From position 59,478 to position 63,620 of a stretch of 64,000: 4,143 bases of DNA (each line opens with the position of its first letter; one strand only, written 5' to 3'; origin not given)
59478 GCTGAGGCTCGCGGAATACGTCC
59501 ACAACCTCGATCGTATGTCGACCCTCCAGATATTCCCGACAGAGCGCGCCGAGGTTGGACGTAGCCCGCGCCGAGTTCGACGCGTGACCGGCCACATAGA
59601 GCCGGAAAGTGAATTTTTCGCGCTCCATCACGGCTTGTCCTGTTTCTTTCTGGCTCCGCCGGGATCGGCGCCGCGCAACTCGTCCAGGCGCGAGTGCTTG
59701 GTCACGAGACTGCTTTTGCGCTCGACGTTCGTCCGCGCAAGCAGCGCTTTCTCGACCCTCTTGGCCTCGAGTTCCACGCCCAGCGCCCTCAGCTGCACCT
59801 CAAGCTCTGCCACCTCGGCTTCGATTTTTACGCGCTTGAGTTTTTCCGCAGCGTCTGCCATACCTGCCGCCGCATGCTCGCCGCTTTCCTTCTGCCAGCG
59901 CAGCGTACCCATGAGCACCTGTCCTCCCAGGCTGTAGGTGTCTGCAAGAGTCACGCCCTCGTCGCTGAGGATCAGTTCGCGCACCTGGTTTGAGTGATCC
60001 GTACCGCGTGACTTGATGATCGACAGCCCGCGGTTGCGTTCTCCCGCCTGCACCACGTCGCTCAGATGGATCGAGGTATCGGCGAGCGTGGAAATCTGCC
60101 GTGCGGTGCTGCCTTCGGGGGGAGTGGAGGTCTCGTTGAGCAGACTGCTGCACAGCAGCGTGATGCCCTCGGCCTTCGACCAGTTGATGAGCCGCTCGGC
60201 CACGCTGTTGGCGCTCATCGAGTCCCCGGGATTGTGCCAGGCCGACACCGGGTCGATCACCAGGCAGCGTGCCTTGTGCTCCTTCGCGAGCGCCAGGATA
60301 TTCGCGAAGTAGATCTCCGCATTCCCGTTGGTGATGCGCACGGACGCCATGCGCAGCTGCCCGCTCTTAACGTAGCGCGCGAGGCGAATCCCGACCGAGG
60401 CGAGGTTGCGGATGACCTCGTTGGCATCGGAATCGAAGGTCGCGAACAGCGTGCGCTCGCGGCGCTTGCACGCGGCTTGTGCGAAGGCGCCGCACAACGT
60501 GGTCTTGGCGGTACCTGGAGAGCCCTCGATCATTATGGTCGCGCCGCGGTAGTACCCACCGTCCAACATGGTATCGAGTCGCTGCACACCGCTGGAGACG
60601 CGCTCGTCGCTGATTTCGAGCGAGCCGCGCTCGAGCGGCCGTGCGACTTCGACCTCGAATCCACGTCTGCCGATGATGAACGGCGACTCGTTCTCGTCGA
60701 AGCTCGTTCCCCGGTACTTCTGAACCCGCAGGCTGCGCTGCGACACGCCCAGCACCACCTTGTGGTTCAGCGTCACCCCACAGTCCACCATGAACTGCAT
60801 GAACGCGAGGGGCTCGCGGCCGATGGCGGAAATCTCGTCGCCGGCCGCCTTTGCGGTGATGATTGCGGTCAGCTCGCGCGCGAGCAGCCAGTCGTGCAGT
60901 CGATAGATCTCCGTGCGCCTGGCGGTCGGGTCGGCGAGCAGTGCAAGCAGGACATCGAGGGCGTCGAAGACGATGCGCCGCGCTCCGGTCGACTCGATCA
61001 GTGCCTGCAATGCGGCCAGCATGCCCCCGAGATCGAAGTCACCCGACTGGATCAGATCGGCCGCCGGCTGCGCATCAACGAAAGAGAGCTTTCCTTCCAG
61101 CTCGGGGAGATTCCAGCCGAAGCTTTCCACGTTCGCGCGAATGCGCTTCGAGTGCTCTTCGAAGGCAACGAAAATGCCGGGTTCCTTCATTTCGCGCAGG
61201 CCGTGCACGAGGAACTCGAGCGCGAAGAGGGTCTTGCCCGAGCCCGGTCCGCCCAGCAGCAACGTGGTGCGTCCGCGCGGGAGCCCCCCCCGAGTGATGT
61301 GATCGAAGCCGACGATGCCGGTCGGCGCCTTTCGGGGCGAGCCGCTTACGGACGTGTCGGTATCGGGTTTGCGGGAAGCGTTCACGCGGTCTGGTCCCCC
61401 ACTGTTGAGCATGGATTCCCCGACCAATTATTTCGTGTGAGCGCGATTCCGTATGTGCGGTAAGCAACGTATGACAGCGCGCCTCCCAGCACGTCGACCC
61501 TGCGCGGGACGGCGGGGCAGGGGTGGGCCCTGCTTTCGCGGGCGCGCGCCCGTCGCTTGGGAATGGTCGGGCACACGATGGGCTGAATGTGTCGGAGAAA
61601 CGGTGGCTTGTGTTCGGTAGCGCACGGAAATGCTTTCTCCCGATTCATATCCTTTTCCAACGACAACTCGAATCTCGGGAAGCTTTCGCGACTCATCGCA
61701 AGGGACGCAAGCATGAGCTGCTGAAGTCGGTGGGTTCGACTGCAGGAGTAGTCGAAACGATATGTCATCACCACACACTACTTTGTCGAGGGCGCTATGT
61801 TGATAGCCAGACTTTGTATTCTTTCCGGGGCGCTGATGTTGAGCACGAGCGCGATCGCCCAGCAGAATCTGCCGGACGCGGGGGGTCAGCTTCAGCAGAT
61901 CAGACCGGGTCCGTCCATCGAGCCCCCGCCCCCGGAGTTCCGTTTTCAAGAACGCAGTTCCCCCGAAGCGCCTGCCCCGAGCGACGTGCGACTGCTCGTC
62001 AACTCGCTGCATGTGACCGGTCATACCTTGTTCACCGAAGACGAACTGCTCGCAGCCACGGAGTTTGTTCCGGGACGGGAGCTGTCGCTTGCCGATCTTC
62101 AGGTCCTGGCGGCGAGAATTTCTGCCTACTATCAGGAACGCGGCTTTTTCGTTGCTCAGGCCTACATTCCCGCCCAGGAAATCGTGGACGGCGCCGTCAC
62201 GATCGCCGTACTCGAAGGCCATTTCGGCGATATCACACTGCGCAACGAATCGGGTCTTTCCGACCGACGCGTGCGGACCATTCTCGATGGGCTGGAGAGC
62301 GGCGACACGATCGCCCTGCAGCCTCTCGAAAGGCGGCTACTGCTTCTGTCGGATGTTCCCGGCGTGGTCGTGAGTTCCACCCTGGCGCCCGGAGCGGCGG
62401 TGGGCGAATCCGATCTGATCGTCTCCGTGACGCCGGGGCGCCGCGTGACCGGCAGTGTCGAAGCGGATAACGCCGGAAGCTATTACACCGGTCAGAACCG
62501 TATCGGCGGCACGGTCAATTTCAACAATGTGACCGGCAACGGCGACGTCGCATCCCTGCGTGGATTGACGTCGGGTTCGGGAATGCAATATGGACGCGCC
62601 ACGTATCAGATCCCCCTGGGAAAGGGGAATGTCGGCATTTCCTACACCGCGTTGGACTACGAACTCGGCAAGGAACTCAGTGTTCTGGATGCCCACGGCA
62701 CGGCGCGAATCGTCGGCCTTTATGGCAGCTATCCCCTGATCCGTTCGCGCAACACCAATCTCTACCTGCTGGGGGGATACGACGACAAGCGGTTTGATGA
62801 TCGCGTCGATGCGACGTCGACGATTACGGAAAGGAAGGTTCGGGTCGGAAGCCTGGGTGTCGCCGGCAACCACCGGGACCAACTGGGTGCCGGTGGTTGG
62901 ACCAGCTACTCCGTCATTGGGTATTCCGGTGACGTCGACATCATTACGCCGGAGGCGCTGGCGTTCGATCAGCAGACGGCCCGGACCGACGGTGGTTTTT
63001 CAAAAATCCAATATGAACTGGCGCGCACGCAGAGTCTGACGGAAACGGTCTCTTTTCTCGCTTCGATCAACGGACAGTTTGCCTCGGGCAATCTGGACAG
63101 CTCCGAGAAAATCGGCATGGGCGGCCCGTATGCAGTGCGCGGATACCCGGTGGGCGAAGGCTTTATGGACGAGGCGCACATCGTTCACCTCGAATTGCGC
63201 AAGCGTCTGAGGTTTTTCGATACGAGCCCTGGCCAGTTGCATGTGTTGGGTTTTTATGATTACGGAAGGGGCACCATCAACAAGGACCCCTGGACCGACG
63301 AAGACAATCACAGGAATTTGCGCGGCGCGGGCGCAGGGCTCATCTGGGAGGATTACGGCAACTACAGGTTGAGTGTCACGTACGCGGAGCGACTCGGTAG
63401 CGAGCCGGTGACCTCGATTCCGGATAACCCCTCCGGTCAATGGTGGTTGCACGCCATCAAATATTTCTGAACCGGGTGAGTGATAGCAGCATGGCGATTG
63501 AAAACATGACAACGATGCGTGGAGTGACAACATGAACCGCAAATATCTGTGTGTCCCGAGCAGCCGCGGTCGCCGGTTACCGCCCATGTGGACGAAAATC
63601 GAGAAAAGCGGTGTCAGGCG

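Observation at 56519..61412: KaiC-KaiB wired directly to a c-di-GMP phosphodiesterase (no kaiA in the window): candidate undescribed timer or switch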

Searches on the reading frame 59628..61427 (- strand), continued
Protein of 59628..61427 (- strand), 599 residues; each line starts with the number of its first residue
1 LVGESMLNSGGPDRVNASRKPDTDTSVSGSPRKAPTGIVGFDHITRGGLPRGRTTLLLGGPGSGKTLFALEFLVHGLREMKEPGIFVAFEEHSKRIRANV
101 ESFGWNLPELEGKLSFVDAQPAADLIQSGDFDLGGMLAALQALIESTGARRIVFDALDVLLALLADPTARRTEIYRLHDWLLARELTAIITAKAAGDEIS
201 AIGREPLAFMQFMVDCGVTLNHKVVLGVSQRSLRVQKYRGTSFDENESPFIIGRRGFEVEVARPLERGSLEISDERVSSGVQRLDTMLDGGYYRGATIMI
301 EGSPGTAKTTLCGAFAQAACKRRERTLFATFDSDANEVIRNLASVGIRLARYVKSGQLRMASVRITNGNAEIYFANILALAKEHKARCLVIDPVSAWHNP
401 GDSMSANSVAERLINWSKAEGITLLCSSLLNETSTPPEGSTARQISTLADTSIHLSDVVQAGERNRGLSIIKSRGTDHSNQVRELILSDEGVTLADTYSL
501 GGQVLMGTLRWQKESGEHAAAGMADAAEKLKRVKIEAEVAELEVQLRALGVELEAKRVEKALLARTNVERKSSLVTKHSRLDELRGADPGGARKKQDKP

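Call 35: search_protein_families(library=pfam, proteins=[L014:4351-6852:+, L018:3626-5980:+, L040:2083-6939:+, L048:3824-6484:+, L057:5171-8020:+, L060:8013-10949:+, L063:7229-10594:+, L069:2972-6661:+, L081:8045-11398:+], max_evalue=0.00001)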
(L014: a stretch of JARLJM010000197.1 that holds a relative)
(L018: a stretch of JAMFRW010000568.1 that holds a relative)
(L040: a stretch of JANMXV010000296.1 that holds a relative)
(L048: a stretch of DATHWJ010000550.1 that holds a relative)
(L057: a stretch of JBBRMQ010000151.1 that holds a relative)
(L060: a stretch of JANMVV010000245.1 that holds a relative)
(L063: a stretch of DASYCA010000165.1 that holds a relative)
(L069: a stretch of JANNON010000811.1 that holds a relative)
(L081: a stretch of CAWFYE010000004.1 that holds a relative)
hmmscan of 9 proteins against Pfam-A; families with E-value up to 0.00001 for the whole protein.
L014:4351-6852:+ (833 aa): 5 families
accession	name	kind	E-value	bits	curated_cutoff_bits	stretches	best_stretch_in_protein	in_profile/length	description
PF02518.31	HATPase_c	-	6.7e-26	91.4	26.4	1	342-457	1-110/111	Histidine kinase-, DNA gyrase B-, and HSP90-like ATPase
PF00072.30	Response_reg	-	1.7e-25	89.8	30.2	1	488-595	2-107/111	Response regulator receiver domain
PF00512.31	HisKA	-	8.9e-21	74.2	26.9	1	231-296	1-66/66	His Kinase A (phospho-acceptor) domain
PF01627.28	Hpt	-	1.1e-10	42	24.6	1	660-743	1-79/84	Hpt domain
PF08448.16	PAS_4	-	3.8e-07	30.7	23.1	1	70-187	1-109/110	PAS fold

L018:3626-5980:+ (784 aa): 5 families
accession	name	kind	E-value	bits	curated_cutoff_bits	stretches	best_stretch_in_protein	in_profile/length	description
PF02518.31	HATPase_c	-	1.5e-29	103.1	26.4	1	352-476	1-110/111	Histidine kinase-, DNA gyrase B-, and HSP90-like ATPase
PF00072.30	Response_reg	-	7.7e-23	81.2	30.2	1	528-640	1-110/111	Response regulator receiver domain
PF00512.31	HisKA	-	1.4e-18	67.1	26.9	1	240-305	1-66/66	His Kinase A (phospho-acceptor) domain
PF01627.28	Hpt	-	1.9e-11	44.5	24.6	1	697-776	1-80/84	Hpt domain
PF08448.16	PAS_4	-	4e-07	30.7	23.1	1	86-204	1-110/110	PAS fold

L040:2083-6939:+ (1618 aa): 12 families
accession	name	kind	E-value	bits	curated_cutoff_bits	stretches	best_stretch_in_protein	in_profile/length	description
PF08448.16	PAS_4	-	4.7e-47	159.2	23.1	4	807-924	1-110/110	PAS fold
PF08447.18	PAS_3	-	9e-42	141.7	25.6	2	222-308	2-89/89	PAS fold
PF13185.12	GAF_2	-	7.1e-41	140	28.6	2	520-660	4-136/136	GAF domain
PF00989.32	PAS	-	3.4e-36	124.1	22.6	2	199-311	2-113/113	PAS fold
PF02518.31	HATPase_c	-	5.1e-29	101.4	26.4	1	1072-1190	1-109/111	Histidine kinase-, DNA gyrase B-, and HSP90-like ATPase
PF13426.13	PAS_9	-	2.5e-24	85.9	27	1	211-313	3-103/103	PAS domain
PF00072.30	Response_reg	-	1.1e-22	80.8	30.2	1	1359-1471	1-110/111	Response regulator receiver domain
PF01590.32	GAF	-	9.3e-21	75.2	22.4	2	343-488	1-133/133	GAF domain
PF00512.31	HisKA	-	8.5e-20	71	26.9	1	960-1025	1-66/66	His Kinase A (phospho-acceptor) domain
PF13492.12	GAF_3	-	4.7e-13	50.1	27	1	345-490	3-129/129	GAF domain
PF13188.13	PAS_8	-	1.3e-12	47.5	21.8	0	199-254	2-54/65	PAS domain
PF01627.28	Hpt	-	1.2e-11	45.2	24.6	1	1522-1601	1-80/84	Hpt domain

L048:3824-6484:+ (886 aa): 5 families
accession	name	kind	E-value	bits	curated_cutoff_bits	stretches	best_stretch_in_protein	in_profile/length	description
PF02518.31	HATPase_c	-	2.3e-28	99.3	26.4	1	353-470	2-110/111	Histidine kinase-, DNA gyrase B-, and HSP90-like ATPase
PF00072.30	Response_reg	-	6.5e-21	75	30.2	1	634-752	2-110/111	Response regulator receiver domain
PF00512.31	HisKA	-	1.8e-20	73.2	26.9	1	240-305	1-66/66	His Kinase A (phospho-acceptor) domain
PF01627.28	Hpt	-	3e-14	53.5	24.6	1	801-881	3-83/84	Hpt domain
PF08448.16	PAS_4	-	2.1e-08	34.8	23.1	1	79-195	1-108/110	PAS fold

L057:5171-8020:+ (949 aa): 7 families
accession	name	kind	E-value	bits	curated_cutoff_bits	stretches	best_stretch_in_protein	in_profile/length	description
PF08448.16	PAS_4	-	5.2e-40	136.5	23.1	3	458-562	7-109/110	PAS fold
PF13426.13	PAS_9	-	3.6e-39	133.6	27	2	457-559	2-102/103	PAS domain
PF08447.18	PAS_3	-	1.2e-38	131.7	25.6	3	221-304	2-88/89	PAS fold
PF00989.32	PAS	-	1.4e-36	125.4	22.6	2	450-555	5-110/113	PAS fold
PF02518.31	HATPase_c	-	4.7e-25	88.6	26.4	1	682-788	1-109/111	Histidine kinase-, DNA gyrase B-, and HSP90-like ATPase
PF13188.13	PAS_8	-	6.3e-19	67.6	21.8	0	451-488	6-40/65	PAS domain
PF00072.30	Response_reg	-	8.2e-19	68.3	30.2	1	814-922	1-110/111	Response regulator receiver domain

L060:8013-10949:+ (978 aa): 11 families
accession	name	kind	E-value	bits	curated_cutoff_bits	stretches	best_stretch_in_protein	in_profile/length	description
PF07568.18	HisKA_2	-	7.7e-26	90.4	22.3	1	783-857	1-75/76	Histidine kinase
PF08447.18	PAS_3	-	2.3e-23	82.7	25.6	2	489-575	2-88/89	PAS fold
PF13185.12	GAF_2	-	5.9e-18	65.8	28.6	1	610-754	2-135/136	GAF domain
PF08448.16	PAS_4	-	1.1e-17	64.7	23.1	0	71-189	1-110/110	PAS fold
PF00989.32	PAS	-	2.1e-12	47.5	22.6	0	472-579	7-113/113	PAS fold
PF02518.31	HATPase_c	-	1.3e-11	45.4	26.4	1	886-973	8-107/111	Histidine kinase-, DNA gyrase B-, and HSP90-like ATPase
PF01590.32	GAF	-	6.3e-10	40.1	22.4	1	611-752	1-131/133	GAF domain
PF13492.12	GAF_3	-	5.3e-09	37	27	1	613-754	3-127/129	GAF domain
PF13426.13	PAS_9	-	1.3e-08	35.5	27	0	353-445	13-102/103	PAS domain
PF07536.20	HWE_HK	-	3.8e-07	31.2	22.8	1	783-837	1-53/83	HWE histidine kinase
PF13581.12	HATPase_c_2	-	1.3e-06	28.8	27.4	1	876-933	24-81/127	Histidine kinase-like ATPase domain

L063:7229-10594:+ (1121 aa): 9 families
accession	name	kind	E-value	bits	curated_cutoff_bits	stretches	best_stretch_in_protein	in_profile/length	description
PF08448.16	PAS_4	-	3.9e-52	175.6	23.1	3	207-312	4-109/110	PAS fold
PF02518.31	HATPase_c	-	7.1e-26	91.3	26.4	1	705-822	1-108/111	Histidine kinase-, DNA gyrase B-, and HSP90-like ATPase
PF13426.13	PAS_9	-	1.2e-23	83.8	27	1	208-310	1-103/103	PAS domain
PF00072.30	Response_reg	-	5.7e-21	75.2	30.2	1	865-977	1-110/111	Response regulator receiver domain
PF00989.32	PAS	-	5.2e-18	65.5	22.6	1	199-308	2-113/113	PAS fold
PF00512.31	HisKA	-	8.1e-18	64.7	26.9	1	593-658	1-66/66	His Kinase A (phospho-acceptor) domain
PF08447.18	PAS_3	-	2e-14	54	25.6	1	354-431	10-88/89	PAS fold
PF13188.13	PAS_8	-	1.5e-13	50.5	21.8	0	451-504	2-55/65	PAS domain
PF01627.28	Hpt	-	2.4e-09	37.7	24.6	1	1034-1113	1-80/84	Hpt domain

L069:2972-6661:+ (1229 aa): 8 families
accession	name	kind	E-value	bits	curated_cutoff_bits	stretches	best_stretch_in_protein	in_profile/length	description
PF08447.18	PAS_3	-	8.9e-63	209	25.6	3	486-572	2-88/89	PAS fold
PF08448.16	PAS_4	-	2.2e-53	179.6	23.1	4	213-321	3-109/110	PAS fold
PF13426.13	PAS_9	-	3.4e-37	127.3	27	2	220-319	6-103/103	PAS domain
PF00989.32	PAS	-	3.5e-34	117.6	22.6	1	592-702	2-113/113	PAS fold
PF02518.31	HATPase_c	-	1.9e-22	80.2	26.4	1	963-1085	1-109/111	Histidine kinase-, DNA gyrase B-, and HSP90-like ATPase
PF00072.30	Response_reg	-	1e-18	67.9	30.2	1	1108-1219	1-110/111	Response regulator receiver domain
PF13188.13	PAS_8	-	3.9e-13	49.2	21.8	0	593-645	3-55/65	PAS domain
PF00512.31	HisKA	-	6.6e-11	42.5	26.9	1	858-921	3-65/66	His Kinase A (phospho-acceptor) domain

L081:8045-11398:+ (1117 aa): 8 families
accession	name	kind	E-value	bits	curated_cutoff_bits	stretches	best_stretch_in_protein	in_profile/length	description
PF13426.13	PAS_9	-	1e-63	212.5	27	4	730-828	11-103/103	PAS domain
PF08447.18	PAS_3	-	6.9e-62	206.2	25.6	3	351-435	2-88/89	PAS fold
PF08448.16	PAS_4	-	2e-58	195.8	23.1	4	78-187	2-110/110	PAS fold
PF00989.32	PAS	-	3.4e-54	182.1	22.6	2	736-826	22-113/113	PAS fold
PF13188.13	PAS_8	-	2.5e-22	78.4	21.8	1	714-767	5-54/65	PAS domain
PF02518.31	HATPase_c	-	8.6e-19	68.5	26.4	1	1008-1114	5-110/111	Histidine kinase-, DNA gyrase B-, and HSP90-like ATPase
PF12860.13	PAS_7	-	4.1e-13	49.9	27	1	208-317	6-114/115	PAS fold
PF13596.12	PAS_10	-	3.2e-12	47.5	22.1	1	74-183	2-106/106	PAS domain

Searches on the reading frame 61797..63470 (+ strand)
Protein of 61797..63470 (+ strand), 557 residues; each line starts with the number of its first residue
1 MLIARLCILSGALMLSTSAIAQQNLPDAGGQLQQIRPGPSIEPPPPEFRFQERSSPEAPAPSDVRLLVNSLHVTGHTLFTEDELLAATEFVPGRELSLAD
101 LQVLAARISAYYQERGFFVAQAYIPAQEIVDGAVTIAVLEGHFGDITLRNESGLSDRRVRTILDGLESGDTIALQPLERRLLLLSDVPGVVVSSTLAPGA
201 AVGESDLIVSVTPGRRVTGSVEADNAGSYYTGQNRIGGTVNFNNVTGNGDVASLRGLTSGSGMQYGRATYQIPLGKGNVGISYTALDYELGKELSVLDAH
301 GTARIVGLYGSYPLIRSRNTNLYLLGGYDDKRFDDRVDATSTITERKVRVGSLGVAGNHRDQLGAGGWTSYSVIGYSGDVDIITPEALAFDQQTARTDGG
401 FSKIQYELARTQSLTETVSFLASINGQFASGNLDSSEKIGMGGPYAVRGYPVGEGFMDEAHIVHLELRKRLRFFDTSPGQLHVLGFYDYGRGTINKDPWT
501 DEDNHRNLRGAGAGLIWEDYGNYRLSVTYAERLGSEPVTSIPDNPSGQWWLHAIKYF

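Call 4: search_protein_families(library=pfam, proteins=[window:61797-63470:+], max_evalue=0.01)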
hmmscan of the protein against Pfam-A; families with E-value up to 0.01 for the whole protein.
window:61797-63470:+ (557 aa): 3 families
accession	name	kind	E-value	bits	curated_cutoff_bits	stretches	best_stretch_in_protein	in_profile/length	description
PF03865.19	ShlB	-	6.7e-25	88.6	22.7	1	203-515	1-309/311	Haemolysin secretion/activation protein ShlB/FhaC/HecB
PF08479.16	POTRA_2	-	4.6e-18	65.3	24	1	68-141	3-76/76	POTRA domain, ShlB-type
PF07244.20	POTRA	-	1.9e-06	28.9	21.3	1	68-140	3-78/79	Surface antigen variable number repeat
